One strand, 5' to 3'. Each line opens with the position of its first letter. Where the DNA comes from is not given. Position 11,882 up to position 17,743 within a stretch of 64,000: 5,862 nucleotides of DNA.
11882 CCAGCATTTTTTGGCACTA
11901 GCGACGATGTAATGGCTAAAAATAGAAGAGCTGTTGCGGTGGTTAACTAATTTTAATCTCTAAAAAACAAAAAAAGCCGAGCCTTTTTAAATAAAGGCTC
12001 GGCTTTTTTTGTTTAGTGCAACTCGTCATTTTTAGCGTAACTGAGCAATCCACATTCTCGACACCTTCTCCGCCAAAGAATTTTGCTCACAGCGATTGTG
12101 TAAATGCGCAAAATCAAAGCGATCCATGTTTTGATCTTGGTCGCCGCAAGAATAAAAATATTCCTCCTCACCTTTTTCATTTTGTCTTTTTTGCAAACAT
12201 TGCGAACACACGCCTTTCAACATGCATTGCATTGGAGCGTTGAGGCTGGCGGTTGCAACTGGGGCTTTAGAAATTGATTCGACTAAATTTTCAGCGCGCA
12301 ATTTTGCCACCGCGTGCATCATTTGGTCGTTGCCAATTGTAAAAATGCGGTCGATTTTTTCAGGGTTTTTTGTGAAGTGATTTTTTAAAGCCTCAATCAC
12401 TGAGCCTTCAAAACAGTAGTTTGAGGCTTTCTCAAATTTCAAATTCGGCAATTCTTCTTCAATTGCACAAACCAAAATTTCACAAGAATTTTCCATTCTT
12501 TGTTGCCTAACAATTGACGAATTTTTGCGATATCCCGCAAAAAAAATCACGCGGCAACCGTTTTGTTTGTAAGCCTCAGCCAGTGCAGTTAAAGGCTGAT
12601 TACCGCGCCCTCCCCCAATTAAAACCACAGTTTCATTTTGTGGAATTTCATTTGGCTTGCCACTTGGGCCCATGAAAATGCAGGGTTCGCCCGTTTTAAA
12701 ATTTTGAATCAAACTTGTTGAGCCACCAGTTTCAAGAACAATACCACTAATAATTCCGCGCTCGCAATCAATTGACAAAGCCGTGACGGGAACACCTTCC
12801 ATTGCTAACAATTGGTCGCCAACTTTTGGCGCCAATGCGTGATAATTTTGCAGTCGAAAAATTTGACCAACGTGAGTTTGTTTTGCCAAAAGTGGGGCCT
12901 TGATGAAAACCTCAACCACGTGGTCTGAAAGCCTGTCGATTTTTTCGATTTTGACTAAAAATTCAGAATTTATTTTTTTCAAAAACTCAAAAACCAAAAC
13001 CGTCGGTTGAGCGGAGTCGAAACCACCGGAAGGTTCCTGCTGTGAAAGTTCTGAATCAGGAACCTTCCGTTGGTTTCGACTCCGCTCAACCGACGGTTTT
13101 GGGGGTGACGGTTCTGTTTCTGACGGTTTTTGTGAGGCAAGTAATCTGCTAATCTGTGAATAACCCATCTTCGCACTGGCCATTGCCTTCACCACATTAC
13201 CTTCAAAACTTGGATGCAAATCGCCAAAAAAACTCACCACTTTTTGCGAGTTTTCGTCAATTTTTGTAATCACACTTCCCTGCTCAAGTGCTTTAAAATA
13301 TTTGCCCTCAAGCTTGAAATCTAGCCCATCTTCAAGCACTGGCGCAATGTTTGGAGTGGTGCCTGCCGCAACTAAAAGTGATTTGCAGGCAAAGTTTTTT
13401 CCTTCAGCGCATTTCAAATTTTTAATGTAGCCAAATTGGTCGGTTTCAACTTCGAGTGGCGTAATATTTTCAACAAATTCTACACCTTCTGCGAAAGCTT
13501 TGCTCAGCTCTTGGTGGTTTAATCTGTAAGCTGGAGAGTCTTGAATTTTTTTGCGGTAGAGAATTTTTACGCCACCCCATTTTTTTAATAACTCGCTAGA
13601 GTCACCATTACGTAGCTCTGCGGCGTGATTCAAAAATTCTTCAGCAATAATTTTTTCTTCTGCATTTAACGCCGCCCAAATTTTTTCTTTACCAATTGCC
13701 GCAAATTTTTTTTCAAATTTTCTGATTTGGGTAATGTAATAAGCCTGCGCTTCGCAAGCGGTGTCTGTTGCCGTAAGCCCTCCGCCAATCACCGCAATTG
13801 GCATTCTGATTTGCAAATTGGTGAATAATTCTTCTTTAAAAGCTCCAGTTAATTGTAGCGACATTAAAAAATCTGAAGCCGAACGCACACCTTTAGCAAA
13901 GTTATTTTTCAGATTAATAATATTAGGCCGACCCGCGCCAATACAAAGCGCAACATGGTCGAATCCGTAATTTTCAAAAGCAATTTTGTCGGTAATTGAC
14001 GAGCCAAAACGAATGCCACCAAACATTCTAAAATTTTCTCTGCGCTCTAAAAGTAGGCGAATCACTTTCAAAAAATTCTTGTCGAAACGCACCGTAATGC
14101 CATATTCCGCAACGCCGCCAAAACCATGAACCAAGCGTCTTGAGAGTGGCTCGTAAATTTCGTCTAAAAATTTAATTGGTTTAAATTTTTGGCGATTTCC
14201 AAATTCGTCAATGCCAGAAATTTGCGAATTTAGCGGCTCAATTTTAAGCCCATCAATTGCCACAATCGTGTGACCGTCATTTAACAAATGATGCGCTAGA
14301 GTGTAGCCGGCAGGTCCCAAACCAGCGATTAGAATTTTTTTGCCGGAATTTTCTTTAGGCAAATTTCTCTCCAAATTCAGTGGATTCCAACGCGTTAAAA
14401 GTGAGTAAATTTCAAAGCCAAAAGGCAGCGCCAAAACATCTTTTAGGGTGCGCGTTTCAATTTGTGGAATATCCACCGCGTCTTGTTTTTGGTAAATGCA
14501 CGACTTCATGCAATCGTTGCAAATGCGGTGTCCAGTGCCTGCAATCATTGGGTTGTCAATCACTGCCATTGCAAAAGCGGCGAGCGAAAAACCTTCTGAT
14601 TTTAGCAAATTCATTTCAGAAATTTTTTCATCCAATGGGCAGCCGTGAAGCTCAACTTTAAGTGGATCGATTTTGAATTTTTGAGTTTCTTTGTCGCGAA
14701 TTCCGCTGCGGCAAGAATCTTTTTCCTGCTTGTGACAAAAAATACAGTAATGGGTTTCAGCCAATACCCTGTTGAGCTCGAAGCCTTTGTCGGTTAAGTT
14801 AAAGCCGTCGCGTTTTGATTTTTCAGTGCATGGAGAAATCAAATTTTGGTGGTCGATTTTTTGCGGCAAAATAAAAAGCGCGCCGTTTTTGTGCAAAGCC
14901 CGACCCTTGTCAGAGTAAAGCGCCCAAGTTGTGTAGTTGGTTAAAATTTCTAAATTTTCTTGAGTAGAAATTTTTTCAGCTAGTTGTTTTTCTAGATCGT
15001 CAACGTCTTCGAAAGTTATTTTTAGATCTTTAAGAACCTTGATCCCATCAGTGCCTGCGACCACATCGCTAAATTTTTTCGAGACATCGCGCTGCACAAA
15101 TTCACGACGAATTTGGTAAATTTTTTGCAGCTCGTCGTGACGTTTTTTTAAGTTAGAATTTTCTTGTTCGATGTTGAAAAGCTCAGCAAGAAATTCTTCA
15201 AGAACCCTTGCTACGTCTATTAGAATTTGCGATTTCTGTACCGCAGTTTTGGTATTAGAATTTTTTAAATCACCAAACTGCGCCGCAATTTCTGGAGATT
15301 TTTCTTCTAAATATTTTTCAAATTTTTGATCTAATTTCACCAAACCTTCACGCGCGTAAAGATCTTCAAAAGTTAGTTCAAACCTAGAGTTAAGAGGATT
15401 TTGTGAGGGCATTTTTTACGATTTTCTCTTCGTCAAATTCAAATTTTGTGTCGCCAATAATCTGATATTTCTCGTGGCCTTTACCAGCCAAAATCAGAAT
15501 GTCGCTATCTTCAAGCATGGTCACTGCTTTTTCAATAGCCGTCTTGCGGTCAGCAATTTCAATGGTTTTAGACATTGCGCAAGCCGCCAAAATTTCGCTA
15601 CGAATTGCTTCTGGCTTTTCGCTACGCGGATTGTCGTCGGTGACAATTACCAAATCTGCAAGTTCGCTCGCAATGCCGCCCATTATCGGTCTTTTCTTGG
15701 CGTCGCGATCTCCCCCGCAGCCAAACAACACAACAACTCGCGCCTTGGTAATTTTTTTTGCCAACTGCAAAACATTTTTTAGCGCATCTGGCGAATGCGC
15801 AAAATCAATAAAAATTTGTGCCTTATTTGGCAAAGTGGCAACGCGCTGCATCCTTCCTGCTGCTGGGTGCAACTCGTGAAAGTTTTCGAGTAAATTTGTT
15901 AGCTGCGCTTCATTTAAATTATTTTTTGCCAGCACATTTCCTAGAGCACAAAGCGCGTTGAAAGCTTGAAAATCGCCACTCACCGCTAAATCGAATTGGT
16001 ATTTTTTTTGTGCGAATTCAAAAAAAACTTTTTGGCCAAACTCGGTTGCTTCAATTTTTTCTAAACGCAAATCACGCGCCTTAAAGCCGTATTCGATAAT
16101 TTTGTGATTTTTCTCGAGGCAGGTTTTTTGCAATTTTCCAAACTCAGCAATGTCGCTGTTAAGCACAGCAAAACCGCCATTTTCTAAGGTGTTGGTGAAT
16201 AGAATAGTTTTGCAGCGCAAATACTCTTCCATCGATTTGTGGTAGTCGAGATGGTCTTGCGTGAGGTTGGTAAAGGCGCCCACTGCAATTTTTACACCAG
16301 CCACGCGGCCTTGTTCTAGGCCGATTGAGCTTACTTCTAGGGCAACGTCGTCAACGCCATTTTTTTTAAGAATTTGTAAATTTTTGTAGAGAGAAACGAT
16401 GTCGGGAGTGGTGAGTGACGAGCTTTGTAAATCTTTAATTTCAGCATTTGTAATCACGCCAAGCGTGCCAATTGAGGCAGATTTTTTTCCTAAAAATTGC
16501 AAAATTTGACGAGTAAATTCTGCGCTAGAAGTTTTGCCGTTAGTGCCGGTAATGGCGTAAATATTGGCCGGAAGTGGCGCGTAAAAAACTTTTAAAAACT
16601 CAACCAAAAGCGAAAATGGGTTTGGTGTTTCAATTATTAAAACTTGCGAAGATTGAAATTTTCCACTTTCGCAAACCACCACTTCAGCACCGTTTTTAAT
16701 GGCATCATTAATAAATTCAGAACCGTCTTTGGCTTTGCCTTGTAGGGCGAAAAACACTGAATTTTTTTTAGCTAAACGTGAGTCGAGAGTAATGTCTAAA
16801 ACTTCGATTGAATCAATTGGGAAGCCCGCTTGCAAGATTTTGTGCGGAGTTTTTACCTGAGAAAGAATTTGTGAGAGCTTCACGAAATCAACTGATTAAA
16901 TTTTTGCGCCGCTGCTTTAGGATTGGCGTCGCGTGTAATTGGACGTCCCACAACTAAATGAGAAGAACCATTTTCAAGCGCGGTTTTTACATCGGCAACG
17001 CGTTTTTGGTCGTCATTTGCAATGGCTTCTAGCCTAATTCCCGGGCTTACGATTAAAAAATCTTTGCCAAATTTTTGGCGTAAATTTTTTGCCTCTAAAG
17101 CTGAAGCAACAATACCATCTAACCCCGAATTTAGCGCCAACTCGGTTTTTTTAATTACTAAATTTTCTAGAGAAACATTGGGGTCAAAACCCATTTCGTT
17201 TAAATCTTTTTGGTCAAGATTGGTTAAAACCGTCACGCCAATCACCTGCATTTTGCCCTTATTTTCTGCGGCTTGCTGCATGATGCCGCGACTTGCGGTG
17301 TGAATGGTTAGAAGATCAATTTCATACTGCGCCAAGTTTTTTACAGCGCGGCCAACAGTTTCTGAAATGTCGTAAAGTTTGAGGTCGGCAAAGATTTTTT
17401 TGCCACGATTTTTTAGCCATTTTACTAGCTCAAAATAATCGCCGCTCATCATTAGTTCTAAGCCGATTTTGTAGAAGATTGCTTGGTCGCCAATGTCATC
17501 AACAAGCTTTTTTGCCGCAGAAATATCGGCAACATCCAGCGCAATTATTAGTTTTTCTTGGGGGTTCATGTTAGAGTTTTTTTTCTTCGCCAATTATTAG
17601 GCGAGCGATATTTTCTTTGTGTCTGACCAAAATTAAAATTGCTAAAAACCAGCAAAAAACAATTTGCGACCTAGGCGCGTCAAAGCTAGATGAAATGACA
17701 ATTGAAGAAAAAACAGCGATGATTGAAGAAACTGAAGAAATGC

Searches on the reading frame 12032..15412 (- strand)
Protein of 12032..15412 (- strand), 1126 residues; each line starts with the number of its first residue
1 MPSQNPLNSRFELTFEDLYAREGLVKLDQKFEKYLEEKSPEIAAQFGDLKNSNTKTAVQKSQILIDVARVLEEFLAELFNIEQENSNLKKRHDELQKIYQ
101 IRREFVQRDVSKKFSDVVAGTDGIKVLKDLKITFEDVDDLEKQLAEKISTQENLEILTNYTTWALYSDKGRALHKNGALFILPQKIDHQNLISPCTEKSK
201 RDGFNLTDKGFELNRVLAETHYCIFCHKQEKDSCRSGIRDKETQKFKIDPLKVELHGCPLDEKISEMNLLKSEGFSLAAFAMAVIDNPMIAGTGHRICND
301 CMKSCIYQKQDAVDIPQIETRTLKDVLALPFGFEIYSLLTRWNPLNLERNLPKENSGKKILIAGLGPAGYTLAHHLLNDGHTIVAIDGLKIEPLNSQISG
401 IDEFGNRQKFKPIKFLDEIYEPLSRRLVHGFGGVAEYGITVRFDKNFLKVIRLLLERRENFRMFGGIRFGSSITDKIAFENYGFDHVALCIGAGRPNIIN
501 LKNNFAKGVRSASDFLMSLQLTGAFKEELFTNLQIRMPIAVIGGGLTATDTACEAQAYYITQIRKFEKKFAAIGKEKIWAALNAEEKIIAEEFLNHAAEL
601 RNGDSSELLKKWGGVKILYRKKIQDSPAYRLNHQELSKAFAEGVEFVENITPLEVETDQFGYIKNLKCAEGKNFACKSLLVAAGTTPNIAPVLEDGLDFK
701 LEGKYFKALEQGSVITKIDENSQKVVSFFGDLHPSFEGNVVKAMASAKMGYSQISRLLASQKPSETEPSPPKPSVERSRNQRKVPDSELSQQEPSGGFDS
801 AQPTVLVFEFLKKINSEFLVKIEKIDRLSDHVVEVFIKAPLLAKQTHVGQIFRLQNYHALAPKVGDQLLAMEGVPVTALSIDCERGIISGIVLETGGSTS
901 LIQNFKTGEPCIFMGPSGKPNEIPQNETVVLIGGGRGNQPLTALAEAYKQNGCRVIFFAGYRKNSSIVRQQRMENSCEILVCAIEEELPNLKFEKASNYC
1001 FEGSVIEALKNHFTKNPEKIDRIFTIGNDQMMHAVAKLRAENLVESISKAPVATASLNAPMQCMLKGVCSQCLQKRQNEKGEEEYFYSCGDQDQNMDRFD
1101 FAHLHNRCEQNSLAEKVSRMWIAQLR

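Call 9: search_protein_families(library=pfam, proteins=[window:12032-15412:-])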
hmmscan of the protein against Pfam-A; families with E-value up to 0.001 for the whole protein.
window:12032-15412:- (1126 aa): 1 family
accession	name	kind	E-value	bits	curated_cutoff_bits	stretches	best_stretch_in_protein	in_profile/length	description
PF07992.20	Pyr_redox_2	-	4.5e-12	46.4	26.1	1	359-699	2-251/291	Pyridine nucleotide-disulphide oxidoreductase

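Call 40: find_homologous_proteins(query=window:12032-15412:-, max_evalue=1e-30)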
Query window:12032-15412:- (1126 aa): 8000 proteins with E <= 1e-30 among 8000 candidates; the best 120 are listed.
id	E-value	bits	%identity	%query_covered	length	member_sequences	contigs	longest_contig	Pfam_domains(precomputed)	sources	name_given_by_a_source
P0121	0.0e+0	2563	100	100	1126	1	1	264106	PF27156.1,PF07992.21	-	-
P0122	0.0e+0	2038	79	100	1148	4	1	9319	PF27156.1,PF07992.21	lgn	-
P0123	0.0e+0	2005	78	100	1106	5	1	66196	PF27156.1,PF07992.21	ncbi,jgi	jgi:NADPH-dependent glutamate synthase beta subunit-like oxidoreductase/NAD(P)H-flavin reductase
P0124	0.0e+0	2004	78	100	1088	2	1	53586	PF27156.1,PF07992.21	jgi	jgi:NADPH-dependent glutamate synthase beta subunit-like oxidoreductase/NAD(P)H-flavin reductase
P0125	0.0e+0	1974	78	100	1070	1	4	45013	PF27156.1,PF07992.21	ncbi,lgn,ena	-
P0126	0.0e+0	1940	76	100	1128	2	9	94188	PF27156.1,PF07992.21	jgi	jgi:NADPH-dependent glutamate synthase beta subunit-like oxidoreductase/NAD(P)H-flavin reductase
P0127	0.0e+0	1934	75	100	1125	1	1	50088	PF27156.1,PF07992.21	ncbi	-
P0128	0.0e+0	1933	76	100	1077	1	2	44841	PF27156.1,PF07992.21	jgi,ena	jgi:NADPH-dependent glutamate synthase beta subunit-like oxidoreductase/NAD(P)H-flavin reductase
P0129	0.0e+0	1929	76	100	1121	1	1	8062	PF27156.1,PF07992.21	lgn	-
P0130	0.0e+0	1872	74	100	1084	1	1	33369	PF27156.1,PF07992.21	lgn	-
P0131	0.0e+0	1861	72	100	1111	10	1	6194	PF27156.1,PF07992.21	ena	-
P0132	0.0e+0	1844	72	100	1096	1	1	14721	PF27156.1,PF07992.21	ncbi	-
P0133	0.0e+0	1840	73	100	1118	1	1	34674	PF27156.1,PF07992.21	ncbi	-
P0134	0.0e+0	1836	72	100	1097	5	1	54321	PF27156.1,PF07992.21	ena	-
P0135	0.0e+0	1832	71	100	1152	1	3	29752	PF27156.1,PF07992.21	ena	-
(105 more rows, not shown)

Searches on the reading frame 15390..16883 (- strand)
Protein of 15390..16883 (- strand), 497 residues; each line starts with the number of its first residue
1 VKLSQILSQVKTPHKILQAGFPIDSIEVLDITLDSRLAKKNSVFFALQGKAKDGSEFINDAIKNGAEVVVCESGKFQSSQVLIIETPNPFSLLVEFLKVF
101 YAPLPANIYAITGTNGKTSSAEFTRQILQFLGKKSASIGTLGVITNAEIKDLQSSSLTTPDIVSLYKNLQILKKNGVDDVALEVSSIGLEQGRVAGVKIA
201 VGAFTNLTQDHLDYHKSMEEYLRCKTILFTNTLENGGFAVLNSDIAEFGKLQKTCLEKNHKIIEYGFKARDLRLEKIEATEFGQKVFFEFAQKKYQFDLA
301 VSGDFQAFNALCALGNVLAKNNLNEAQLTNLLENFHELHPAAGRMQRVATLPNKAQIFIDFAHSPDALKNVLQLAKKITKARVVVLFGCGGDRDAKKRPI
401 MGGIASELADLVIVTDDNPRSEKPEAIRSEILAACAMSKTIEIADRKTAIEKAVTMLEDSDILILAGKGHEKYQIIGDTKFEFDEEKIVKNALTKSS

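Call 46: search_protein_families(library=pfam, proteins=[window:15390-16883:-], max_evalue=0.001)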
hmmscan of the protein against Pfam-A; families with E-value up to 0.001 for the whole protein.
window:15390-16883:- (497 aa): 3 families
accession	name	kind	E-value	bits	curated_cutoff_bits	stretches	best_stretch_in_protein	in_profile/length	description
PF08245.18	Mur_ligase_M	-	1.4e-47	162.7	24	1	111-315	1-198/200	Mur ligase middle domain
PF02875.26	Mur_ligase_C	-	2.1e-31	109.8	28.4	1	343-469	1-127/127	Mur ligase, glutamate ligase domain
PF01225.30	Mur_ligase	-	3.8e-07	30.8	21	1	31-75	5-54/95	Mur ligase family, catalytic domain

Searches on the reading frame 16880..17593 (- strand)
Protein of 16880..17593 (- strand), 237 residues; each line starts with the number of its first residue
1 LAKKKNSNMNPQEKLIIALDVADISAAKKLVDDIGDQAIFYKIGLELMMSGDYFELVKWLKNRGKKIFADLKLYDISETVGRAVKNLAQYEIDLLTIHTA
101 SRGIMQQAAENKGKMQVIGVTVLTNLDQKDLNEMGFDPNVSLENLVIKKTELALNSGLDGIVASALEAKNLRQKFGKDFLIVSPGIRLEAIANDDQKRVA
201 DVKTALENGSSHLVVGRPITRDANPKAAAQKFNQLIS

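Call 47: search_protein_families(library=pfam, proteins=[window:16880-17593:-], max_evalue=0.001)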
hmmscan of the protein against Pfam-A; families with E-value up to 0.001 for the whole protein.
window:16880-17593:- (237 aa): 1 family
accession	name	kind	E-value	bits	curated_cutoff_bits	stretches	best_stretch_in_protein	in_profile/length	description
PF00215.30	OMPdecase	-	5.7e-49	167.4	27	1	14-232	2-221/221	Orotidine 5'-phosphate decarboxylase / HUMPS family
